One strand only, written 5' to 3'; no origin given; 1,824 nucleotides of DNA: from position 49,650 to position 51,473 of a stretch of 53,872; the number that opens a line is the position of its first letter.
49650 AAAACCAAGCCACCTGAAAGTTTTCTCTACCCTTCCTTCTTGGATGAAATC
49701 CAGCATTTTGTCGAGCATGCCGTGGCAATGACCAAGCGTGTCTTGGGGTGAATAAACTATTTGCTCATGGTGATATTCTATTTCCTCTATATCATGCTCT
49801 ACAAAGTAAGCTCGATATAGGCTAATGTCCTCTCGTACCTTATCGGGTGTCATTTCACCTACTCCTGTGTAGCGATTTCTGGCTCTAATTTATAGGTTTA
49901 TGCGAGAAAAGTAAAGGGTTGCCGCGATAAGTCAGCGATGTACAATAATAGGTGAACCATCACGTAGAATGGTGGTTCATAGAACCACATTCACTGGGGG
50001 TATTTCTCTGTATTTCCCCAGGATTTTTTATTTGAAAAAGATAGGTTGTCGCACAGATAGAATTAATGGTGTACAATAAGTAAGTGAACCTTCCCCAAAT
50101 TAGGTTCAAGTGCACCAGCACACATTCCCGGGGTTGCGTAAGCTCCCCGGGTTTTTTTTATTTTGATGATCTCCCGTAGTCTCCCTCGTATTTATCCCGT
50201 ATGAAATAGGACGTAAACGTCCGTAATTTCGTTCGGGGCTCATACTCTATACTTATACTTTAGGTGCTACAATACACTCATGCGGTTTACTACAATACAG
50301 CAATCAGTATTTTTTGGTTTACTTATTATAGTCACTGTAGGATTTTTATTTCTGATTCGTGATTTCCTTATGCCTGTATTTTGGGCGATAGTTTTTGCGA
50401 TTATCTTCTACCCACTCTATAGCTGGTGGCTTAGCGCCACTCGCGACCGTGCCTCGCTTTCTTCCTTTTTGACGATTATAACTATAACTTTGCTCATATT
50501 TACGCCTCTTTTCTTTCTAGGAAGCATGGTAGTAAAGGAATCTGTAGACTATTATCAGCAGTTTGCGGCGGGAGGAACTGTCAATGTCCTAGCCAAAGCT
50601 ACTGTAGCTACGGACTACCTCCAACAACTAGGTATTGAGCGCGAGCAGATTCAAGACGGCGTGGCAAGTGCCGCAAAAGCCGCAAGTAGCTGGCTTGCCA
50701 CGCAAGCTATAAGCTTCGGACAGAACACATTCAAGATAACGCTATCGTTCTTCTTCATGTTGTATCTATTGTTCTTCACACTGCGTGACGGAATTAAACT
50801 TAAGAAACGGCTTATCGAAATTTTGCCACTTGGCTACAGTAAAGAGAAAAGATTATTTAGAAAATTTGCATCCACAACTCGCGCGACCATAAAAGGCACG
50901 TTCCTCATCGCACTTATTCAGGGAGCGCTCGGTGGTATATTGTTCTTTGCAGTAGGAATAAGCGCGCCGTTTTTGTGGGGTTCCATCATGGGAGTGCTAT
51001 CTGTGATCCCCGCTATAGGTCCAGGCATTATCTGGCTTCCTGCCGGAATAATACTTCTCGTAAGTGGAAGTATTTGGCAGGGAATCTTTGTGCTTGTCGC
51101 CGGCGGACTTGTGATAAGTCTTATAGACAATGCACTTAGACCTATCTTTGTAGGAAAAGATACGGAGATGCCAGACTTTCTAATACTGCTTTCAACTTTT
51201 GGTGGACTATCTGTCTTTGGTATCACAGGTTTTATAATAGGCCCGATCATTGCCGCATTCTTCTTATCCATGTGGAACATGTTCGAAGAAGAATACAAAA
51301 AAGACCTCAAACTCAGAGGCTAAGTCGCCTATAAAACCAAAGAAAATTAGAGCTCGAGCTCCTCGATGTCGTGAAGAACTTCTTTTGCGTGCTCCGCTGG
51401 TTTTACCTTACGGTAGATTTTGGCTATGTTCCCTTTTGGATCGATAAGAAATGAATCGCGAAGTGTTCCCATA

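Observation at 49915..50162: Tandem pair of homologous ~77-nt transcription units: candidate sRNA family with variable loops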

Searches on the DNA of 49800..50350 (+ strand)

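Call 5: search_rna_families(source=window, start=49800, end=50350, threshold=evalue, max_evalue=10, show_alignments=3)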
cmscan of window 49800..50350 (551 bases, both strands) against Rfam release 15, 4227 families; matches with E-value up to 10: 2.
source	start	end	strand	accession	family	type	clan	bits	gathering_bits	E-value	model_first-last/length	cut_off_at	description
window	50065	50158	+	RF00616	LhrC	Gene; sRNA;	CL00114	17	110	7.3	1-111/111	no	Listeria LhrC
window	50052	50159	+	RF00079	OmrA-B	Gene; sRNA;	-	16.5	40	1.9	1-87/87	no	OmrA-B family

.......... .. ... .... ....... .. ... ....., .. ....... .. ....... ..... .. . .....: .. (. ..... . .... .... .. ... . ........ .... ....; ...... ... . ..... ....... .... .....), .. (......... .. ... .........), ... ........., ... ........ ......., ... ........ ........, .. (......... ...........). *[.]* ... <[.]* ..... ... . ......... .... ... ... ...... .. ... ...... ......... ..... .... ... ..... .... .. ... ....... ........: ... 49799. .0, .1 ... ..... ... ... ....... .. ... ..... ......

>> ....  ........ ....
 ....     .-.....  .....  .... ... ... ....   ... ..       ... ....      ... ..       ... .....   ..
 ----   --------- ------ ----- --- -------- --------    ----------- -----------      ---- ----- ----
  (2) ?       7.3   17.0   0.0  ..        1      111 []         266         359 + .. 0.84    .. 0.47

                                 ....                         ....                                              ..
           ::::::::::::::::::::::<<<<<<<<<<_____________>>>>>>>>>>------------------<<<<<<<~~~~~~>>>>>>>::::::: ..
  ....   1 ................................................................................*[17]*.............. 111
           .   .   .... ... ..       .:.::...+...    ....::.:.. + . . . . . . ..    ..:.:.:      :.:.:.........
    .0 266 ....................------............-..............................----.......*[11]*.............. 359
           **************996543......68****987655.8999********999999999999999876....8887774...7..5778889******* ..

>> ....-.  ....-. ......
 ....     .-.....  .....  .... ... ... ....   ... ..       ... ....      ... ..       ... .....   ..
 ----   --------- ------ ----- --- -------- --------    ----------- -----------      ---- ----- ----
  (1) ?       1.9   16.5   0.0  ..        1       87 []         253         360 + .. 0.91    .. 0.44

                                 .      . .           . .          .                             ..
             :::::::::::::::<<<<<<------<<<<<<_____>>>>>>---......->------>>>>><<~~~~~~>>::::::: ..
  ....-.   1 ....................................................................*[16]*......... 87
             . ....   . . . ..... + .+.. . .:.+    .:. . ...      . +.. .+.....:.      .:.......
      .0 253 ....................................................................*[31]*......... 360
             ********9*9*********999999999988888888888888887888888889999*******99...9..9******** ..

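Call 75: build_rna_model(alignment_id=A4, structure=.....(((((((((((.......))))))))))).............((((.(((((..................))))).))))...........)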
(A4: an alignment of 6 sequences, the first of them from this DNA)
Model R1 built from alignment A4 (6 sequences, 96 columns); structure: as given.
model positions 87; base pairs 20; branch points 1; effective number of sequences 1.89; information 0.654 bits per position. Calibrated on 0.2 Mb of random sequence (short: E-values are rough).
structure used (alignment columns):
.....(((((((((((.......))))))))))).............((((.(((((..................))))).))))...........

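Call 76: search_with_rna_model(model_id=R1, sources=[window, L132, L133, L135, L136, L137, L138, L139, L140, L141, L142, L143, L145, L146, L148, L150, L151, L152, L153, L154, L155, L214, L215, L216], max_evalue=10)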
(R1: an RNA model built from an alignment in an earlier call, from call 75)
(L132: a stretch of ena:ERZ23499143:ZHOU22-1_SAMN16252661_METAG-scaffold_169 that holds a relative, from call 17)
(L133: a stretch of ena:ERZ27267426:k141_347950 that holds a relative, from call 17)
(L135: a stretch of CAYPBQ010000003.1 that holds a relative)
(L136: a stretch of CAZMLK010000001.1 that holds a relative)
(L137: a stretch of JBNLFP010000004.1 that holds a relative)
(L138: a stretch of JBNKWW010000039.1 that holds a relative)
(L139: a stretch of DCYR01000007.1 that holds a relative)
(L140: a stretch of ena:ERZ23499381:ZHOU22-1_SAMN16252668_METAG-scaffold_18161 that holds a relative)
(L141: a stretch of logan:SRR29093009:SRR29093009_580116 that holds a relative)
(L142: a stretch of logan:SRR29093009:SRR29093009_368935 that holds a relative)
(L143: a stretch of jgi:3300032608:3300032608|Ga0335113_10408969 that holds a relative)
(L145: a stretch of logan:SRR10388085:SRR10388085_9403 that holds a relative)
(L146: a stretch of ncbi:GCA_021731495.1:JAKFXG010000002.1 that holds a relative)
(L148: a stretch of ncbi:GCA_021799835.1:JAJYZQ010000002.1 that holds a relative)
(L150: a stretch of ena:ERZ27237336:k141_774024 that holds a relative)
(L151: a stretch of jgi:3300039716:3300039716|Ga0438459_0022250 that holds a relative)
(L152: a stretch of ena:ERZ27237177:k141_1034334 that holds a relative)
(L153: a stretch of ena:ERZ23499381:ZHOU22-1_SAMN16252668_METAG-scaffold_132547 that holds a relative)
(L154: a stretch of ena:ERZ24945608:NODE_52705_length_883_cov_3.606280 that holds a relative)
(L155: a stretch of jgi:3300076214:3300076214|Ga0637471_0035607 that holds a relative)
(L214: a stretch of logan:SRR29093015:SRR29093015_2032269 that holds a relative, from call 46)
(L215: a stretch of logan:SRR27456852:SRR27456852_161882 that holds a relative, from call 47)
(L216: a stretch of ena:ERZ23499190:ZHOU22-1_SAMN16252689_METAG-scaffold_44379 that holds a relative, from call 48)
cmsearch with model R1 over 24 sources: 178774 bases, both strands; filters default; matches with E-value up to 10: 19.
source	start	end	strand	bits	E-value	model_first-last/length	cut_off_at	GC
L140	1984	2070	-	101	4.1e-27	1-87/87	no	0.41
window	49947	50033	+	96.7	8.1e-26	1-87/87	no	0.39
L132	2656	2742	+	96.7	8.1e-26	1-87/87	no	0.39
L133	2668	2754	+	96.7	8.1e-26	1-87/87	no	0.39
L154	57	148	-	89.7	1.1e-23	1-87/87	no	0.46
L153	85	172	-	85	2.7e-22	1-87/87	no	0.41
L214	90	175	+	82.8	1.3e-21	1-87/87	no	0.52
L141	1026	1106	-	80.5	6.6e-21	1-87/87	no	0.49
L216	74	181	+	30.2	9.8e-06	1-87/87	no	0.54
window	50079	50163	+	23.7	0.0009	1-87/87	no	0.47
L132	2788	2872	+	23.7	0.0009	1-87/87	no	0.47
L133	2800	2884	+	23.7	0.0009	1-87/87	no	0.47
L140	1854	1938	-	22.6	0.0019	1-87/87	no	0.48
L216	1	33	+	21.6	0.0039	55-87/87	5'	0.39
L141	991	1069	+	17.6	0.06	1-87/87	no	0.37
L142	2067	2102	-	12.8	1.7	1-87/87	no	0.39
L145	3215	3291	+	12.3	2.4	1-87/87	no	0.42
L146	3215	3291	+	12.3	2.4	1-87/87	no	0.42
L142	2068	2108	+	11.7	3.8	1-87/87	no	0.34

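Call 88: search_dna_similar(query=window:49860-50280:+, collection=phages, mode=distant, max_evalue=0.01, max_rows=10)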
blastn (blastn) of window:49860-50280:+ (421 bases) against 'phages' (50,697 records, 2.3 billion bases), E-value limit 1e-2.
No match.

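Call 89: search_dna_similar(query=window:49860-50280:+, collection=plasmids, mode=distant, max_evalue=0.01, max_rows=10)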
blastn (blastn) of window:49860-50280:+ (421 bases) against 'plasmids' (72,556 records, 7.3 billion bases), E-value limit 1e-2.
No match.

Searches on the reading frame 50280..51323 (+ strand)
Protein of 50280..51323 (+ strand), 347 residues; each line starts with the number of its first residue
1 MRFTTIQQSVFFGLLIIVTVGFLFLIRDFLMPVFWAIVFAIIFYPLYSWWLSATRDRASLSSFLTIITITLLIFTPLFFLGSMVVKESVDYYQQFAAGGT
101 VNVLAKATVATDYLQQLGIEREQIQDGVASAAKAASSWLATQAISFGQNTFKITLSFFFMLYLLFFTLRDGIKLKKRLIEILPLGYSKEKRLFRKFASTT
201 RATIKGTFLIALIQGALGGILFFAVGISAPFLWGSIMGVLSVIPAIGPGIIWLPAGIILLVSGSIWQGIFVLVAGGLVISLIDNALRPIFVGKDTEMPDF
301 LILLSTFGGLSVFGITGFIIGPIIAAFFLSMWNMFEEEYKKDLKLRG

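Call 13: search_protein_families(library=pfam, proteins=[window:50280-51323:+])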
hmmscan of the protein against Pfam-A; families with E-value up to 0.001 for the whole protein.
window:50280-51323:+ (347 aa): 1 family
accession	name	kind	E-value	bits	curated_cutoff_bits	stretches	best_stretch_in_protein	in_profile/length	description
PF01594.21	AI-2E_transport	-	1.1e-53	183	34.3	1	11-332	3-323/327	AI-2E family transporter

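Call 16: find_related_loci(query=window:50280-51323:+, collection=genome_contigs, flank=3000)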
Query window:50280-51323:+ (347 aa) in genome_contigs; peptide patterns used: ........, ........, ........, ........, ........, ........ (x = any residue, [..] = any of these).
181 stretches matched a pattern; 12 encode a relative of the query (tblastn E <= 1e-3); 12 distinct loci.
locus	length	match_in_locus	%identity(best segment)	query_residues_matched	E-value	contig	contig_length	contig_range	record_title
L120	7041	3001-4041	45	1-341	4e-96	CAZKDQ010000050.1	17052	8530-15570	MAG TPA_asm: uncultured Rhodothermales bacterium isolate SRP220891_co3_377 genome assembly, contig: NODE_4518_length_170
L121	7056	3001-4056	44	1-346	1e-89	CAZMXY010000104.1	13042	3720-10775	MAG TPA_asm: uncultured Rhodothermales bacterium isolate SRP284430_co1_41 genome assembly, contig: NODE_3314_length_1304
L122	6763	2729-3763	44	1-339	6e-89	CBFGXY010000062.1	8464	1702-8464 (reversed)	MAG TPA_asm: uncultured bacterium isolate SRR32277359_binner123_Refined_36 genome assembly, contig: ERZ27321082.1766, wh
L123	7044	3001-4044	47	1-342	1e-86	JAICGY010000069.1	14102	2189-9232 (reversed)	MAG: Candidatus Methylomirabilota bacterium isolate CK_bin.35 k141_645520_length_14102_cov_10.3890, whole genome shotgun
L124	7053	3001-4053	44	1-345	4e-83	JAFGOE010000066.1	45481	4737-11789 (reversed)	MAG: candidate division KSB1 bacterium isolate Zod_Metabat.605 k87_4217276, whole genome shotgun sequence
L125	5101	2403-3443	33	8-344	8e-51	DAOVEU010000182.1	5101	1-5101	MAG TPA_asm: Desulfobacterales bacterium isolate CSMAG_1091 CSMAG_1091_k141_4468098_length_5101_cov_15.0000, whole genom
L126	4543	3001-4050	31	5-344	7e-51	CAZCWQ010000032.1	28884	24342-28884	MAG TPA_asm: uncultured Desulfobacterales bacterium isolate SRP323688_co1_279 genome assembly, contig: NODE_2856_length_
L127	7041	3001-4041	33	8-344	2e-50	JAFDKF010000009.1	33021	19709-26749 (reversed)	MAG: Deltaproteobacteria bacterium isolate Meg22_46_Bin_1 Meg22_46_Bin_1_scaffold_1187, whole genome shotgun sequence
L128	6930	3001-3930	32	42-344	7e-47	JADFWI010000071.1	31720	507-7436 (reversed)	MAG: Proteobacteria bacterium isolate C4.bin.21 k83_143870, whole genome shotgun sequence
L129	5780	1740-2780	32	8-344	4e-46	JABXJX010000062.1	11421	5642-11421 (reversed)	MAG: Desulfobacterales bacterium isolate CR_Bin_073 NODE_70_length_11421_cov_7.034027, whole genome shotgun sequence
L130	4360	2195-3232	30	8-343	9e-42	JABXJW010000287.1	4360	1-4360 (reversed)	MAG: Desulfobacterales bacterium isolate CR_Bin_276 NODE_514_length_4360_cov_8.908709, whole genome shotgun sequence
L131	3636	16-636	38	138-344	8e-39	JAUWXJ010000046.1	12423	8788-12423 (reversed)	MAG: Desulfobacterales bacterium isolate CSMAG_2681 CSMAG_2681_k141_2836122_length_12423_cov_7.9875, whole genome shotgu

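Call 17: find_encoding_contigs(protein=window:50280-51323:+, flank=3000, max_places=10)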
Protein window:50280-51323:+ (347 aa): 3 contigs read that carry it; 3 places shown.
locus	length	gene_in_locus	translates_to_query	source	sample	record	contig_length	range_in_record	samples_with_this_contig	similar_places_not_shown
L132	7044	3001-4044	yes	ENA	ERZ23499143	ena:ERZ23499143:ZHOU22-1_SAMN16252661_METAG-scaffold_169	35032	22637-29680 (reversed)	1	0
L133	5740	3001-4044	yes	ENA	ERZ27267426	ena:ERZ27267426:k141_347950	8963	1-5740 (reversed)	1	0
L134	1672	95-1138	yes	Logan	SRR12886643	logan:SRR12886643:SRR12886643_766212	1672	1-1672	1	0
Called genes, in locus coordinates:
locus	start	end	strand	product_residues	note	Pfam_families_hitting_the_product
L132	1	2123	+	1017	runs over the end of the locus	PF00873:ACR_tran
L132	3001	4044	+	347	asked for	PF01594:AI-2E_transport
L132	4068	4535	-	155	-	PF00578:AhpC-TSA, PF08534:Redoxin, PF13911:AhpC-TSA_2 (weak)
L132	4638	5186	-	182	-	PF00231:ATP-synt (weak), PF00006:ATP-synt_ab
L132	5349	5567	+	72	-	-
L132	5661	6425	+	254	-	PF03602:Cons_hypoth95, PF05175:MTS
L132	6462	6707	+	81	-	-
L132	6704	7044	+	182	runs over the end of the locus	PF03703:bPH_2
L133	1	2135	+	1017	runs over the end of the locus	PF00873:ACR_tran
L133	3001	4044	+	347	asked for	PF01594:AI-2E_transport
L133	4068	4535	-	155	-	PF00578:AhpC-TSA, PF08534:Redoxin, PF13911:AhpC-TSA_2 (weak)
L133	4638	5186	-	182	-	PF00231:ATP-synt (weak), PF00006:ATP-synt_ab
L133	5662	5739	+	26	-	?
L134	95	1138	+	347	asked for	PF01594:AI-2E_transport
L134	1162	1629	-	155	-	PF00578:AhpC-TSA, PF08534:Redoxin, PF13911:AhpC-TSA_2 (weak)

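Call 45: find_homologous_proteins(query=window:50280-51323:+, max_evalue=1e-60)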
Query window:50280-51323:+ (347 aa): 1946 proteins with E <= 1e-60 among 8000 candidates; the best 120 are listed.
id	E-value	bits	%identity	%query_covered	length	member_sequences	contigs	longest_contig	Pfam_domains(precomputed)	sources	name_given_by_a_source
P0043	1.3e-206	704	95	100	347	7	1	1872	PF01594.23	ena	-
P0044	1.4e-177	608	80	100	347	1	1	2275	PF01594.23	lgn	-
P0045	8.8e-138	477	61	100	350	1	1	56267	PF01594.23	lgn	-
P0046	2.9e-135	469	63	96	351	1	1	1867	PF01594.23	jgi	-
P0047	3.6e-134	466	62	100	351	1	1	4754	PF01594.23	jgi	-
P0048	6.6e-129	448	59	100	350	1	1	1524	PF01594.23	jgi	jgi:predicted PurR-regulated permease PerM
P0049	1.1e-127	444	58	100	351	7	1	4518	PF01594.23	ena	-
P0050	1.9e-127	443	58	100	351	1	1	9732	PF01594.23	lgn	-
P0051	1.7e-125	437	55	100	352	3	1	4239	PF01594.23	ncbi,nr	ncbi:AI-2E family transporter [bacterium]|nr:AI-2E family transporter [bacterium]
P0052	2.5e-125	436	58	100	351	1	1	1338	PF01594.23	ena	-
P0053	1.6e-121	424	58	99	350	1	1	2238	PF01594.23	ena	-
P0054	6.5e-121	422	58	99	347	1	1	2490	PF01594.23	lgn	-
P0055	8.3e-121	422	54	100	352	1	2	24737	PF01594.23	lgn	-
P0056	3.3e-119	416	56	100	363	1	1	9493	PF01594.23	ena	-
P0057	5.4e-118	412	56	100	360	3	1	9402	PF01594.23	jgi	-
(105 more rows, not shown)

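Call 46: find_encoding_contigs(protein=P0044, flank=3000, max_places=4)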
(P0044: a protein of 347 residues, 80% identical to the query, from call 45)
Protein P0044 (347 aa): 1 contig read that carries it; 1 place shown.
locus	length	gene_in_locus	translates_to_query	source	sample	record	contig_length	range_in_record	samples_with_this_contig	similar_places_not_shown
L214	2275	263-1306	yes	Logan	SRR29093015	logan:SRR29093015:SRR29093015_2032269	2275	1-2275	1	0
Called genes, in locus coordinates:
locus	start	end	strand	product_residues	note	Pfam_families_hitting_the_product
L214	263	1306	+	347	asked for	PF01594:AI-2E_transport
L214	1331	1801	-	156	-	PF00578:AhpC-TSA, PF08534:Redoxin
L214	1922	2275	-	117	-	?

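Call 47: find_encoding_contigs(protein=P0045, flank=10000, max_places=2)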
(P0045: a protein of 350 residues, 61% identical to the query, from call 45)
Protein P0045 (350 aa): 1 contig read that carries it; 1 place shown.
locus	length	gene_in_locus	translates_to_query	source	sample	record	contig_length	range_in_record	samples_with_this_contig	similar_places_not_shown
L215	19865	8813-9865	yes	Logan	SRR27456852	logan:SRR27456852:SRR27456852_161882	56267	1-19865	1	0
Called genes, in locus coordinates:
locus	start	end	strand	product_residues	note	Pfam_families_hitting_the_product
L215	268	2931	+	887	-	PF00690:Cation_ATPase_N, PF00122:E1-E2_ATPase, PF00702:Hydrolase, PF13246:Cation_ATPase, PF08282:Hydrolase_3 (faint), PF00689:Cation_ATPase_C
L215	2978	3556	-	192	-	PF02525:Flavodoxin_2, PF03358:FMN_red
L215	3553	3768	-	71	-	-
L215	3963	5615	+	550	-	PF25881:HH_YBHG (faint), PF25954:Beta-barrel_RND_2 (faint), PF25989:YknX_C (weak)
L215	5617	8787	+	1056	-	PF00873:ACR_tran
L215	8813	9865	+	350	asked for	PF01594:AI-2E_transport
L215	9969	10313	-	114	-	-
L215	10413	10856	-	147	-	-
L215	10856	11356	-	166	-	-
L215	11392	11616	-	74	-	PF00403:HMA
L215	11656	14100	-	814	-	PF00403:HMA, PF00122:E1-E2_ATPase, PF00702:Hydrolase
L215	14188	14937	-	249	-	PF13473:Cupredoxin_1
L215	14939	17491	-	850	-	PF02683:DsbD_TM, PF07732:Cu-oxidase_3, PF00394:Cu-oxidase, PF07731:Cu-oxidase_2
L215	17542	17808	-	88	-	PF13192:Thioredoxin_3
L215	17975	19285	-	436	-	PF00215:OMPdecase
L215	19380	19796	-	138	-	-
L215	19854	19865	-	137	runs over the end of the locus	PF00293:NUDIX, PF14815:NUDIX_4 (weak)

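Call 48: find_encoding_contigs(protein=P0043, flank=3000, max_places=6)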
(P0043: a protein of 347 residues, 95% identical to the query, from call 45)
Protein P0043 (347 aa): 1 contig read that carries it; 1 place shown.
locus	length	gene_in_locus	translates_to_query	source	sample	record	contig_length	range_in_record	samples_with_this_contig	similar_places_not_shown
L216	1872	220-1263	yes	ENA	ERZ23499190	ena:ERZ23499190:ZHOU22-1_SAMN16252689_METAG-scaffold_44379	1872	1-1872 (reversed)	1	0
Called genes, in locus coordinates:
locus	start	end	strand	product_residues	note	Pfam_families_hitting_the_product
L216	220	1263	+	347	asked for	PF01594:AI-2E_transport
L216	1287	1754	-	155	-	PF00578:AhpC-TSA, PF08534:Redoxin, PF13911:AhpC-TSA_2 (weak)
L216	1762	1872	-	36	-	?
